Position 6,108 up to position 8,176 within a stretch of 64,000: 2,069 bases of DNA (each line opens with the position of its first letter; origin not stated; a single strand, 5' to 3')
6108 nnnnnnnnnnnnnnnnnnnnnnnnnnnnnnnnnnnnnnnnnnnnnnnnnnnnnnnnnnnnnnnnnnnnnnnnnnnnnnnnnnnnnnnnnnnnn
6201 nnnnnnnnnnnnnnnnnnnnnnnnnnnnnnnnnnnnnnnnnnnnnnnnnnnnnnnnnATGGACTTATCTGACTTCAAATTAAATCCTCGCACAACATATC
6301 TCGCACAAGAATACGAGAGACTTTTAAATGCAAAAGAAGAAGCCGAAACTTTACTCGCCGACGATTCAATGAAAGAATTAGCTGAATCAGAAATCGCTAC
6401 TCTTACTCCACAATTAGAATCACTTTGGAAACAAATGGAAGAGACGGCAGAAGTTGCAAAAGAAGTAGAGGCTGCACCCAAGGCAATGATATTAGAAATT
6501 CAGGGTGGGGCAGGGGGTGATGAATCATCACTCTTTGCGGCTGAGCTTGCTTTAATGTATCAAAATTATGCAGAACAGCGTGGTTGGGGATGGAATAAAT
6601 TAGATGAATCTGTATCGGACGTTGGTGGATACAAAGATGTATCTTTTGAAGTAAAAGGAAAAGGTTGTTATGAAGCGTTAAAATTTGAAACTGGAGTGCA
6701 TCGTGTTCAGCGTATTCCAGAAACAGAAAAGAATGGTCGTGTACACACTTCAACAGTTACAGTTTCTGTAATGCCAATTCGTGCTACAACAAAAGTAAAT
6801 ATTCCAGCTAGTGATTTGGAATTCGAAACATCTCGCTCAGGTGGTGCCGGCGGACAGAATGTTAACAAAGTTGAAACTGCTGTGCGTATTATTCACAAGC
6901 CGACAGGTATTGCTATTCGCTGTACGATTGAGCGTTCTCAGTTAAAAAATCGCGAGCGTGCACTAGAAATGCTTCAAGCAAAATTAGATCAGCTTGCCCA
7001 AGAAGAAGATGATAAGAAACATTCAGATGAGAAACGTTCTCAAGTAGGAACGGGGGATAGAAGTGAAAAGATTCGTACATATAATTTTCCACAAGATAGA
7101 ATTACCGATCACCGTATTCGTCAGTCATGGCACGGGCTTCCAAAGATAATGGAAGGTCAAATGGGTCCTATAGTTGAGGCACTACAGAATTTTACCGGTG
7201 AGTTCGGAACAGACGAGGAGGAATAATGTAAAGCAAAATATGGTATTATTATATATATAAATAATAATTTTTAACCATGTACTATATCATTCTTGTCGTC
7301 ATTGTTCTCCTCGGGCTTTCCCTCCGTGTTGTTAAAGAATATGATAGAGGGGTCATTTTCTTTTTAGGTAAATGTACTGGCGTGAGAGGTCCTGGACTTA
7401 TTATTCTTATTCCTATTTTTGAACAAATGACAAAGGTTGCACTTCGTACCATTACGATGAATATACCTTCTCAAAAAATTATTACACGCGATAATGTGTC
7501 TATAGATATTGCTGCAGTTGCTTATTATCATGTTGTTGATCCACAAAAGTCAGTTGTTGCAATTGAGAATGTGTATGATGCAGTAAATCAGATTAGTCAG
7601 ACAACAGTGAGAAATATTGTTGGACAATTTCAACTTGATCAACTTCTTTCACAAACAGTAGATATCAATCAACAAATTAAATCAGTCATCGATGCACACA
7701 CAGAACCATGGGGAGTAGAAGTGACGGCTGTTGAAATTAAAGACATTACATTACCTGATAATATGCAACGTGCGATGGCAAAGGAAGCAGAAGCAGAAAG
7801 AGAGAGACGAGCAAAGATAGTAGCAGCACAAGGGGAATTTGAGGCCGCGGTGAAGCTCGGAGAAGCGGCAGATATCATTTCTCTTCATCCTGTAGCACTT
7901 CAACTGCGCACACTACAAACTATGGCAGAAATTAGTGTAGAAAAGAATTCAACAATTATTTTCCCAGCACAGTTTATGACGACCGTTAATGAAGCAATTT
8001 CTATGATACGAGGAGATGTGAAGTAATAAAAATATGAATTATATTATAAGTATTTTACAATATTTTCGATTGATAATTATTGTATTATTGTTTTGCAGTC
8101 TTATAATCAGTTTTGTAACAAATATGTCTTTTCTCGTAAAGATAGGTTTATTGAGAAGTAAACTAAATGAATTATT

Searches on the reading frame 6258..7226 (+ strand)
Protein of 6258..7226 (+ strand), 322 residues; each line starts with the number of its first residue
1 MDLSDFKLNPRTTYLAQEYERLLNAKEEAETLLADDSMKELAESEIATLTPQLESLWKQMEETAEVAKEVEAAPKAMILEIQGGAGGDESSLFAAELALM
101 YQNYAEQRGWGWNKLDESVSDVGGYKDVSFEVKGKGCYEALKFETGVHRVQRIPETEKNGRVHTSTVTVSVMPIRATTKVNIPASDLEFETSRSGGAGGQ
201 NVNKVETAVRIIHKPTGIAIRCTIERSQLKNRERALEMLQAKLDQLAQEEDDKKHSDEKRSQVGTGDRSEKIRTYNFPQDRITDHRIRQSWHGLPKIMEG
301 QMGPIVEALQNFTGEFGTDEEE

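Call 57: search_protein_families(library=pfam, proteins=[window:6258-7226:+], max_evalue=0.001)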
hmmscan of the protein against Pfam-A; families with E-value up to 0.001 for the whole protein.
window:6258-7226:+ (322 aa): 2 families
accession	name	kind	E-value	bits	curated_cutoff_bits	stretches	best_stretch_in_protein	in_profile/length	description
PF03462.23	PCRF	-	7.4e-49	166.6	24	1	16-169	41-194/194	PCRF domain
PF00472.26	RF-1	-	4.3e-40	136.7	35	1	178-286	3-116/116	RF-1 domain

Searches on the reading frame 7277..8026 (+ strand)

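Call 58: search_protein_families(library=pfam, proteins=[window:7277-8026:+], max_evalue=0.001)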
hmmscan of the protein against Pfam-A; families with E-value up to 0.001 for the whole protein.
window:7277-8026:+ (249 aa): 2 families
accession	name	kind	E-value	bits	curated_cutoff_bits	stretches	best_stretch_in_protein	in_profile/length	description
PF01145.31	Band_7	-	2.1e-38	132.6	23.6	1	18-187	2-175/176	SPFH domain / Band 7 family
PF13421.11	Band_7_1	-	3e-06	27.4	24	1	94-172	128-208/211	SPFH domain-Band 7 family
